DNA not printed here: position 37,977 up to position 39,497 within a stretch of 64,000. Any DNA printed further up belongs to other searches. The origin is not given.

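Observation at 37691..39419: The only compositional anomaly in the window: a ~1.7-kb low-GC islet carrying a divergent two-gene cassette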

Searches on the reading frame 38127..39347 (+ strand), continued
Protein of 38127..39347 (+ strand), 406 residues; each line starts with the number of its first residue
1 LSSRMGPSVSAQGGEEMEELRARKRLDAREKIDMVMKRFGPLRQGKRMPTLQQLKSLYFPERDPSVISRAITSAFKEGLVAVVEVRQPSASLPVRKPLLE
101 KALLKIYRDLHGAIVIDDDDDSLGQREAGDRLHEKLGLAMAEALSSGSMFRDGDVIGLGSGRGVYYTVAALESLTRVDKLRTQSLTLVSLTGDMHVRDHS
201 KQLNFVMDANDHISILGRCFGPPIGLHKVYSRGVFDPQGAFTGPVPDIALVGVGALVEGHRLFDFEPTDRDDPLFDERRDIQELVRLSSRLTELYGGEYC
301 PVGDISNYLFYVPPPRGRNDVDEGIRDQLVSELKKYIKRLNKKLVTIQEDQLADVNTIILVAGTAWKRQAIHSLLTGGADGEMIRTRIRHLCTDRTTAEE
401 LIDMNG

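Call 44: fold_search(model_id=the predicted structure, library=pdb)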
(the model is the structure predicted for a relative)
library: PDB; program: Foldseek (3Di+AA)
matches with E <= 10: 1367; with E <= 0.001: 49
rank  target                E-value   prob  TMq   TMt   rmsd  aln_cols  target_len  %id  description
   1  2w48_A                3.8e-14  1.00  0.48  0.60  17.6       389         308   18  Crystal structure of the Full-length Sorbitol Operon Regulator SorC from Klebsiella pneumoniae (released 2009-05-05)
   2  4go1_B                1.5e-13  1.00  0.45  0.58  17.6       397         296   16  Crystal Structure of full length transcription repressor LsrR from E. coli. (released 2013-04-24)
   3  2w48_D                1.7e-13  1.00  0.48  0.60  10.2       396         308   18  Crystal structure of the Full-length Sorbitol Operon Regulator SorC from Klebsiella pneumoniae (released 2009-05-05)
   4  2w48_B                2.0e-13  1.00  0.48  0.59  10.6       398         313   18  Crystal structure of the Full-length Sorbitol Operon Regulator SorC from Klebsiella pneumoniae (released 2009-05-05)
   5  4oqq_A                1.0e-12  1.00  0.49  0.72   5.3       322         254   17  Structure of the effector-binding domain of deoxyribonucleoside regulator DeoR from Bacillus subtilis (released 2014-06-04)
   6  4l5i_D                1.8e-12  1.00  0.46  0.57  10.6       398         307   15  Crystal structures of the LsrR proteins complexed with phospho-AI-2 and its two different analogs reveal distinct mech (released 2013-11-06)
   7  4l5i_A                2.1e-12  1.00  0.45  0.56  17.7       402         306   15  Crystal structures of the LsrR proteins complexed with phospho-AI-2 and its two different analogs reveal distinct mech (released 2013-11-06)
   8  4l5i_B                2.3e-12  1.00  0.46  0.57  10.7       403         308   15  Crystal structures of the LsrR proteins complexed with phospho-AI-2 and its two different analogs reveal distinct mech (released 2013-11-06)
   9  3nze_B                2.9e-12  1.00  0.48  0.69   6.2       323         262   16  The crystal structure of a domain of a possible sugar-binding transcriptional regulator from Arthrobacter aurescens TC (released 2010-08-11)
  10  4go1_A                3.5e-12  1.00  0.46  0.59  10.0       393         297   15  Crystal Structure of full length transcription repressor LsrR from E. coli. (released 2013-04-24)
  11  2w48_C                3.9e-12  1.00  0.47  0.60  17.8       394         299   18  Crystal structure of the Full-length Sorbitol Operon Regulator SorC from Klebsiella pneumoniae (released 2009-05-05)
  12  3nze_A                5.8e-12  1.00  0.48  0.71   5.5       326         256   16  The crystal structure of a domain of a possible sugar-binding transcriptional regulator from Arthrobacter aurescens TC (released 2010-08-11)
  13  4l51_A                1.0e-11  1.00  0.45  0.69   6.4       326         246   16  Crystal structures of the LsrR proteins complexed with phospho-AI-2 and its two different analogs reveal distinct mech (released 2013-11-06)
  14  3efb_D                1.2e-11  1.00  0.50  0.75   5.5       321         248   17  Crystal Structure of Probable sor Operon Regulator from Shigella flexneri (released 2008-09-23)
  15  4l50_B                1.2e-11  1.00  0.46  0.70   6.4       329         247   17  Crystal structures of the LsrR proteins complexed with phospho-AI-2 and its two different analogs reveal distinct mech (released 2013-11-06)
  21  8r3g_A                7.4e-11  1.00  0.43  0.49  16.5       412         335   13  Central glycolytic genes regulator (CggR) bound to DNA operator (released 2024-06-19)
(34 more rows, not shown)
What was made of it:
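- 38175..39347 (+): 390-aa SorC/DeoR-type transcription regulator of a rare, enlarged clade. An alternative TTG start at 38127 would give 406 aa. Foldseek top hits are SorC 2w48, LsrR 4go1, DeoR 4oqq and CggR 8r3g, E 1e-14 to 1e-10 (call 44).
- On SorC family of transcription regulators: Foldseek hits SorC, LsrR, DeoR and CggR effector domains with target-normalised TM-scores of 0.6-0.75 (call 44). Full-length alignments to SorC 2w48 and LsrR 4go1 cover about 390 columns (call 44).
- Closest known: SorC family transcription regulators, DeoR-type subclass. Same: The whole-chain fold matches at E 1e-12 to 1e-14 (call 44).
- Closest known: CggR. Same: The effector-domain fold is the same (call 44).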

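Call 45: search_solved_structures(query=A1, max_evalue=1, show_alignments=2)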
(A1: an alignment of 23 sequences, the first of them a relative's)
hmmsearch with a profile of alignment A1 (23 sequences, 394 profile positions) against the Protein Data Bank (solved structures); distinct sequences matched with E-value up to 1: 18.
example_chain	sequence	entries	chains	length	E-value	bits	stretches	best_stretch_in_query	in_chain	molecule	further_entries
8r7y_A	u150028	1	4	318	7.8e-11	44.6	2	333-391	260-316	Deoxyribonucleoside regulator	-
2o0m_A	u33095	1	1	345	5.6e-07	31.9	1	344-391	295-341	Transcriptional regulator, SorC family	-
4oqp_A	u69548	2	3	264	9.1e-07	31.2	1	333-391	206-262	Deoxyribonucleoside regulator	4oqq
2w48_A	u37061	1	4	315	1.3e-06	30.8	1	32-198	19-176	SORBITOL OPERON REGULATOR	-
2r5f_A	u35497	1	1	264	3e-06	29.5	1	80-256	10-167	Transcriptional regulator, putative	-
8r3g_C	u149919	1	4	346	3.5e-05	26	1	343-392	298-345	Central glycolytic genes regulator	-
2okg_A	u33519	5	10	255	4.1e-05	25.8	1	343-392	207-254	Central glycolytic gene regulator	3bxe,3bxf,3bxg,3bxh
4l5i_A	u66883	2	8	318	6.8e-05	25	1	333-391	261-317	Transcriptional regulator LsrR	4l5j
4go1_A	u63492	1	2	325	6.9e-05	25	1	333-392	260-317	Transcriptional regulator LsrR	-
3efb_A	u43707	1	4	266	9.8e-05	24.5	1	79-160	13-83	Probable sor-operon regulator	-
2gnp_A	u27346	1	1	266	0.00014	24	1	330-392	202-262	transcriptional regulator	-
4r9n_A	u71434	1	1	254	0.00026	23.1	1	80-116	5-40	Lmo0547 protein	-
3kv1_A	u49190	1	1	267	0.0008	21.5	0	336-391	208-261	Transcriptional repressor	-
4l4y_A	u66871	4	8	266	0.0008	21.5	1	333-391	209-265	Transcriptional regulator LsrR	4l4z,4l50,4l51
1xaw_A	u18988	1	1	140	0.024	16.7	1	257-337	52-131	Occludin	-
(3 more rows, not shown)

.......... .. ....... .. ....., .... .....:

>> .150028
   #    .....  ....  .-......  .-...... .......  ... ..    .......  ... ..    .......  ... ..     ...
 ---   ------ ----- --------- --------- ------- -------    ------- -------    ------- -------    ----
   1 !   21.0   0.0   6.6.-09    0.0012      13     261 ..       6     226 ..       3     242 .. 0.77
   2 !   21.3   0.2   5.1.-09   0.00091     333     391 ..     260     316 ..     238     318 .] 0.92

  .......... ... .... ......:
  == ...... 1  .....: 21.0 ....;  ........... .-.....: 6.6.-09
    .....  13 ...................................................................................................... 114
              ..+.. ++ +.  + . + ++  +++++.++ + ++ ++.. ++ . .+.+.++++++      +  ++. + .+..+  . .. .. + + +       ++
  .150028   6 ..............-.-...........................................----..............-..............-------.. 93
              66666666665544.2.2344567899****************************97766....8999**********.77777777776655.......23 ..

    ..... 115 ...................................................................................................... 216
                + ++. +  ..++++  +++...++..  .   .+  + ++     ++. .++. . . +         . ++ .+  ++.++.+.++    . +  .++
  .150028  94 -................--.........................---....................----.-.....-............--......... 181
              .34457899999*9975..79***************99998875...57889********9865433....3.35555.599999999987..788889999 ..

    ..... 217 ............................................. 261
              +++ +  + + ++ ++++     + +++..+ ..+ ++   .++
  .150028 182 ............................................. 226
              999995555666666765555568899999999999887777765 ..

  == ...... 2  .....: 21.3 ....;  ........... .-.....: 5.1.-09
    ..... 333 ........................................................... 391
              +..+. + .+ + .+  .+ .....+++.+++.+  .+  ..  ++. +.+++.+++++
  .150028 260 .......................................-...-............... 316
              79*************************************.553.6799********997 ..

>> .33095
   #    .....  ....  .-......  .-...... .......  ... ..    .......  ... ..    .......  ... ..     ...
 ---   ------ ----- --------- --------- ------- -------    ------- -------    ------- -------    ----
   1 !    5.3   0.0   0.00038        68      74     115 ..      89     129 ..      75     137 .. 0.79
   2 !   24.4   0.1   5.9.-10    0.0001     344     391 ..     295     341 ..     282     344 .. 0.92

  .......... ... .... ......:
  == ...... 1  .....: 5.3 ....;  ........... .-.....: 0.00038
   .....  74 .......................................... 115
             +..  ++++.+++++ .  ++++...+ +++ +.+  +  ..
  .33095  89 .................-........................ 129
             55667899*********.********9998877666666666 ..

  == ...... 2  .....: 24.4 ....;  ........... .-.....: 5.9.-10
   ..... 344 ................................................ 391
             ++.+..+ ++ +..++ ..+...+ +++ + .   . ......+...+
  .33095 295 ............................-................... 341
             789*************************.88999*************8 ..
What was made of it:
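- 38175..39347 (+): Profile against PDB: DeoR 8r7y, E = 8e-11 (call 45).
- On SorC family of transcription regulators: The HMM alignment to DeoR starts at residue 6 of DeoR (call 45).
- Closest known: SorC family transcription regulators, DeoR-type subclass. Same: The profile match to DeoR runs from residue 6 to the C-terminus (call 45).
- The phosphate-loop motif differs from DeoR: GSGRGVY against SWGTTMY (call 45).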

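Call 52: find_encoding_contigs(protein=P0036, flank=6000, max_places=4)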
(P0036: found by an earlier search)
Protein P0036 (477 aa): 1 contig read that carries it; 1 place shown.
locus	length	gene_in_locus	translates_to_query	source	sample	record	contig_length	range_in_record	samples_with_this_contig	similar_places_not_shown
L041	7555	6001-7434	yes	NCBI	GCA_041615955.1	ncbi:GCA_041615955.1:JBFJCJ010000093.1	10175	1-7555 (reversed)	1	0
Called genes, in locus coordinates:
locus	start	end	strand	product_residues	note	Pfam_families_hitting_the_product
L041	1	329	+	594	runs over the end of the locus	-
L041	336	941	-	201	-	PF13442:Cytochrome_CBB3, PF00034:Cytochrom_C (weak)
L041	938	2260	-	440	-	PF00174:Oxidored_molyb, PF03404:Mo-co_dimer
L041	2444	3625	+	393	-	PF02771:Acyl-CoA_dh_N, PF02770:Acyl-CoA_dh_M, PF00441:Acyl-CoA_dh_1, PF08028:Acyl-CoA_dh_2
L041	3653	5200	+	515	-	PF10150:RNase_E_G, PF20833:RNase_E_G_Thio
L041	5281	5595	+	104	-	PF00829:Ribosomal_L21p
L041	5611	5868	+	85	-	PF01016:Ribosomal_L27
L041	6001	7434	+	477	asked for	-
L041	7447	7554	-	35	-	?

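Call 53: find_encoding_contigs(protein=P0034, flank=6000, max_places=4)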
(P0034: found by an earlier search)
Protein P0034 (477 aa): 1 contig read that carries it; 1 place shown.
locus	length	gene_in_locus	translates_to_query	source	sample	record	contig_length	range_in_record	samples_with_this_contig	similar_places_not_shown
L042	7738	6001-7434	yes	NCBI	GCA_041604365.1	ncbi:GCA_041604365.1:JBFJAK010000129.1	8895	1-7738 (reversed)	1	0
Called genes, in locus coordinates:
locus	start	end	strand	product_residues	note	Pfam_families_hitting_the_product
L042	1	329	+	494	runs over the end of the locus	?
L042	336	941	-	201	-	PF13442:Cytochrome_CBB3, PF00034:Cytochrom_C (weak)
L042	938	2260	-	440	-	PF00174:Oxidored_molyb, PF03404:Mo-co_dimer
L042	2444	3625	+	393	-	PF02771:Acyl-CoA_dh_N, PF02770:Acyl-CoA_dh_M, PF00441:Acyl-CoA_dh_1, PF08028:Acyl-CoA_dh_2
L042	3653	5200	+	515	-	PF10150:RNase_E_G, PF20833:RNase_E_G_Thio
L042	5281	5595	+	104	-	PF00829:Ribosomal_L21p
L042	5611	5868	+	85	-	PF01016:Ribosomal_L27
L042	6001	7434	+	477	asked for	-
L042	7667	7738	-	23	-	?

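Call 54: find_encoding_contigs(protein=P0040, flank=6000, max_places=4)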
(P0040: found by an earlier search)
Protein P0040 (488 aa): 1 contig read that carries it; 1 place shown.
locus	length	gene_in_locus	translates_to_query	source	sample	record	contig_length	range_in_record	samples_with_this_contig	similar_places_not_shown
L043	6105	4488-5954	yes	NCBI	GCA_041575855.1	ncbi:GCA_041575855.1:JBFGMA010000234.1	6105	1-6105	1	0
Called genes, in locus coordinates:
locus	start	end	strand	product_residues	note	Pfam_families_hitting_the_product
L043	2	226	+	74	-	?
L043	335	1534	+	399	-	PF00108:Thiolase_N, PF02803:Thiolase_C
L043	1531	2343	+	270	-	PF00378:ECH_1, PF16113:ECH_2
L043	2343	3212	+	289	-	PF02737:3HCDH_N, PF03446:NAD_binding_2 (weak), PF00725:3HCDH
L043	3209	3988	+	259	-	PF00378:ECH_1, PF16113:ECH_2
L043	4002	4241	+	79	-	-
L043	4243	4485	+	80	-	PF11755:DUF3311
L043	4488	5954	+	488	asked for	PF00474:SSF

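Call 56: search_protein_families(library=pfam, proteins=[L016:7011-9467:-, L016:9622-11871:-, L016:992-3763:-, L016:4177-4710:+, L017:4366-5775:+, L017:7335-7949:-, L017:8057-8815:-, L021:8511-11483:+, L021:4441-5226:-, L021:2916-4457:+], max_evalue=0.001)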
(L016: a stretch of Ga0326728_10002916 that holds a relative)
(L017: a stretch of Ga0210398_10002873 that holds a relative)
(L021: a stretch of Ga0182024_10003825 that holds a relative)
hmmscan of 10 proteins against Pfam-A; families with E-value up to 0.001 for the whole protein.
L016:7011-9467:- (818 aa): 2 families
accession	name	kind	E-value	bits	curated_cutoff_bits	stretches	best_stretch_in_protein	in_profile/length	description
PF04313.20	HSDR_N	-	3.3e-07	30.8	25.1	1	59-123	127-191/198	Type I restriction enzyme R protein N terminus (HSDR_N)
PF13401.12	AAA_22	-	0.00085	20.1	27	0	283-445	9-110/130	AAA domain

L016:9622-11871:- (749 aa): 5 families
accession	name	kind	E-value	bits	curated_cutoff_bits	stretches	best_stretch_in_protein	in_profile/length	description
PF13620.12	CarboxypepD_reg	-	2.1e-13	50.8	32.3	2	413-467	4-59/82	Carboxypeptidase regulatory-like domain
PF24025.1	Ig_DR_A0283-like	-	1e-05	26.2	27.1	0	577-637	3-63/102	DR_A0283-like, Ig-like domain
PF02369.22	Big_1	-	2.4e-05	24.8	34.9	0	410-463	20-79/93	Bacterial Ig-like domain (group 1)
PF09134.16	Invasin_D3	-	3e-05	24.9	33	0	409-459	22-73/98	Invasin, domain 3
PF13365.12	Trypsin_2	-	0.0002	22.5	27.6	1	104-254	9-144/144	Trypsin-like peptidase domain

L016:992-3763:- (923 aa): 5 families
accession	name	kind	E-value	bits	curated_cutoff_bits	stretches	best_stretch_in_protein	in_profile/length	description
PF00133.28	tRNA-synt_1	-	1.6e-136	455.8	22.7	1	22-600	2-413/414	tRNA synthetases class I (I, L, M and V)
PF08264.19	Anticodon_1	-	1.4e-39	135.8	25.1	1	647-800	1-146/148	Anticodon-binding domain of tRNA ligase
PF09334.17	tRNA-synt_1g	-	1.5e-19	70.5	20.1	2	55-199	9-135/391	tRNA synthetases class I (M)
PF10458.14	Val_tRNA-synt_C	-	5.7e-12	46.2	25.9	1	858-922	1-65/66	Valyl tRNA synthetase tRNA binding arm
PF13603.12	tRNA-synt_1_2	-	2.1e-09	37.6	25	1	252-312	86-146/185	Leucyl-tRNA synthetase, editing domain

L016:4177-4710:+ (177 aa): 0 families

L017:4366-5775:+ (469 aa): 2 families
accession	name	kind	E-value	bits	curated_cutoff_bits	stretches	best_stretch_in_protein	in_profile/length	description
PF00854.27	PTR2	-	1.1e-57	196.1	27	2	124-233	2-123/392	POT family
PF07690.21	MFS_1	-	9.8e-22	77.8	33.4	1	100-425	40-345/347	Major Facilitator Superfamily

L017:7335-7949:- (204 aa): 0 families

L017:8057-8815:- (252 aa): 2 families
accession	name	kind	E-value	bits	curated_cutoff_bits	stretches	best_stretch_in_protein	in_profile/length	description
PF03446.21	NAD_binding_2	-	1.3e-30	107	21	1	2-146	15-161/161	NAD binding domain of 6-phosphogluconate dehydrogenase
PF14833.11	NAD_binding_11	-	7.7e-18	65.3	30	1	149-246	1-109/122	NAD-binding of NADP-dependent 3-hydroxyisobutyrate dehydrogenase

L021:8511-11483:+ (990 aa): 4 families
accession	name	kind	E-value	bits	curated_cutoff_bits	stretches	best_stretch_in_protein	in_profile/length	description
PF07669.17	Eco57I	-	1.9e-23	83.9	25.3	1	466-647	1-147/171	Eco57I restriction-modification methylase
PF02384.22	N6_Mtase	-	7e-09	35.9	20.4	1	340-500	4-112/311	N-6 DNA Methylase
PF20473.4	MmeI_Mtase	-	1.4e-08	34.7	27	1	401-575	16-146/259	MmeI, DNA-methyltransferase domain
PF12950.13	TaqI_C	-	8.1e-08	33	26.5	1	818-904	32-117/118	TaqI-like C-terminal specificity domain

L021:4441-5226:- (261 aa): 9 families
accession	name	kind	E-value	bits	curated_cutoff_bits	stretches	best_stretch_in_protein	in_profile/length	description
PF25213.1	HVO_A0261_N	-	2.2e-09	37.5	35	1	112-171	12-71/86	HVO_A0261 N-terminal domain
PF12802.13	MarR_2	-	1.2e-08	35.4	27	1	112-157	6-53/61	MarR family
PF01047.28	MarR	-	2.4e-05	24.6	24.6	1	112-156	4-49/59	MarR family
PF09339.16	HTH_IclR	-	5.9e-05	23.2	22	1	121-156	13-50/52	IclR helix-turn-helix domain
PF13412.12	HTH_24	-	0.00012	22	21.9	0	128-155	21-48/48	Winged helix-turn-helix DNA-binding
PF13545.12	HTH_Crp_2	-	0.00019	21.8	27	0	129-158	27-56/70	Crp-like helix-turn-helix domain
PF01022.26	HTH_5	-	0.00026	21.3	22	1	111-155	2-46/47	Bacterial regulatory protein, arsR family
PF02082.26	Rrf2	-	0.00029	21.4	30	0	122-155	21-54/132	Iron-dependent Transcriptional regulator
PF08100.18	Dimerisation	-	0.00044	20.5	25.6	0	113-166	27-86/93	O-methyltransferase dimerisation domain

L021:2916-4457:+ (513 aa): 0 families
